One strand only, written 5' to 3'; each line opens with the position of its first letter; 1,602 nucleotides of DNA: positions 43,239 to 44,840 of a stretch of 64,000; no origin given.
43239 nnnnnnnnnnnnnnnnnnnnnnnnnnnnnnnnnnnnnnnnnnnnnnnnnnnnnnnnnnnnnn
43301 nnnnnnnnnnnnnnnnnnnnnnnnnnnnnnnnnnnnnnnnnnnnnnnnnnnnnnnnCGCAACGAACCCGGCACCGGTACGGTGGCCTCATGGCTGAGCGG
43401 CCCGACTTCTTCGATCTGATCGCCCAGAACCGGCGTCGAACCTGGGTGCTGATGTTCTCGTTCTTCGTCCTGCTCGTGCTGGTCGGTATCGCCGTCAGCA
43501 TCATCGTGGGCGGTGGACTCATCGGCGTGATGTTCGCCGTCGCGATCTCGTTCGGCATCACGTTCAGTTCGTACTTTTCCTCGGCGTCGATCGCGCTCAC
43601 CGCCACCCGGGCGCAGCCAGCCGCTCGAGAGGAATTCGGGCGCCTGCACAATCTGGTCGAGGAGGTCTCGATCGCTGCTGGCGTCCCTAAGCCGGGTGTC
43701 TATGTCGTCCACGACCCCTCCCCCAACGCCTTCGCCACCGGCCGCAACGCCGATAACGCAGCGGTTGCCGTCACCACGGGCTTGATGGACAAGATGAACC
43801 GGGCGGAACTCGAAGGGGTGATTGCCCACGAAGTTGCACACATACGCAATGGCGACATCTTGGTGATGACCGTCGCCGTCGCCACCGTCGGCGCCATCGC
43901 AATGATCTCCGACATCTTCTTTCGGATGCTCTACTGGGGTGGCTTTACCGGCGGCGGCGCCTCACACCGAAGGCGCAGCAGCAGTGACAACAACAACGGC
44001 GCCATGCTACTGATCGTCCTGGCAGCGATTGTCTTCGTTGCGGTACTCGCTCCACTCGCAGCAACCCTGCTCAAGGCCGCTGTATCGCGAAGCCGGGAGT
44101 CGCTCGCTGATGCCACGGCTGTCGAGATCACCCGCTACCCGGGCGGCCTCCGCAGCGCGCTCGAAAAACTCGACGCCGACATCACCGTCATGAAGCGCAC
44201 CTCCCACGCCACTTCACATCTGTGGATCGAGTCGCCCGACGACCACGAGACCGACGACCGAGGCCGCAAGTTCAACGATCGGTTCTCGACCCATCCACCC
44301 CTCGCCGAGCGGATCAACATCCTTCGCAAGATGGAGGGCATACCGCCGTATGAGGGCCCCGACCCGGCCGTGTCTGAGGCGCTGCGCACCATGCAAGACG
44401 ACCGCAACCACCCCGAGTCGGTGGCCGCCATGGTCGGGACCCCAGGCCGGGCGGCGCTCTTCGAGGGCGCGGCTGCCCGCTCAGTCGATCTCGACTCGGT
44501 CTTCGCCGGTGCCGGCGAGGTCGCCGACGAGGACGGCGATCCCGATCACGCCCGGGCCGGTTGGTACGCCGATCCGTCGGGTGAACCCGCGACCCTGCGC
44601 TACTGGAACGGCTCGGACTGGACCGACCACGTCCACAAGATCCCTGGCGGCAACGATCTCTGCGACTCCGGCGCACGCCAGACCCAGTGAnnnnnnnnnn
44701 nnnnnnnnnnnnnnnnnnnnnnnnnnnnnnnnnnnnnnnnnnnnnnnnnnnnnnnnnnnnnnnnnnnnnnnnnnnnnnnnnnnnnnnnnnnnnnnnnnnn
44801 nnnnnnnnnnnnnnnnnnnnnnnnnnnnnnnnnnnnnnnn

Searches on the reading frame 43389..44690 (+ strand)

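Call 68: search_protein_families(library=ncbifam, proteins=[window:43389-44690:+], max_evalue=1e-10)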
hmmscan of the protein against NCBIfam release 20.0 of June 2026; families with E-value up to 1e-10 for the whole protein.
window:43389-44690:+ (433 aa): 8 families
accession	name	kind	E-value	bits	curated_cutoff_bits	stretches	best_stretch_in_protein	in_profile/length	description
NF003425.0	PRK04897.1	equivalog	2.6e-100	335.5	355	1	7-315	2-298/298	zinc metalloprotease HtpX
NF002826.0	PRK03001.1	equivalog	8.4e-64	215.5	369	1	15-316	4-279/285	zinc metalloprotease HtpX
NF002363.0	PRK01345.1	equivalog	2.1e-60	204.5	422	1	15-317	3-280/318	zinc metalloprotease HtpX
NF002839.0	PRK03072.1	equivalog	6.5e-60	202.7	412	1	14-316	8-285/291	zinc metalloprotease HtpX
NF002669.0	PRK02391.1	equivalog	3.1e-57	194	341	1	19-316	16-292/298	zinc metalloprotease HtpX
NF002775.0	PRK02870.1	equivalog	1.5e-41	142.8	285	1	53-313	79-334/338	zinc metalloprotease HtpX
NF003965.0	PRK05457.1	equivalog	9.6e-38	130.2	245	1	25-315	11-284/285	protease HtpX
NF002322.0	PRK01265.1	equivalog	1e-24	87.6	275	1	21-266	20-252/325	zinc metalloprotease HtpX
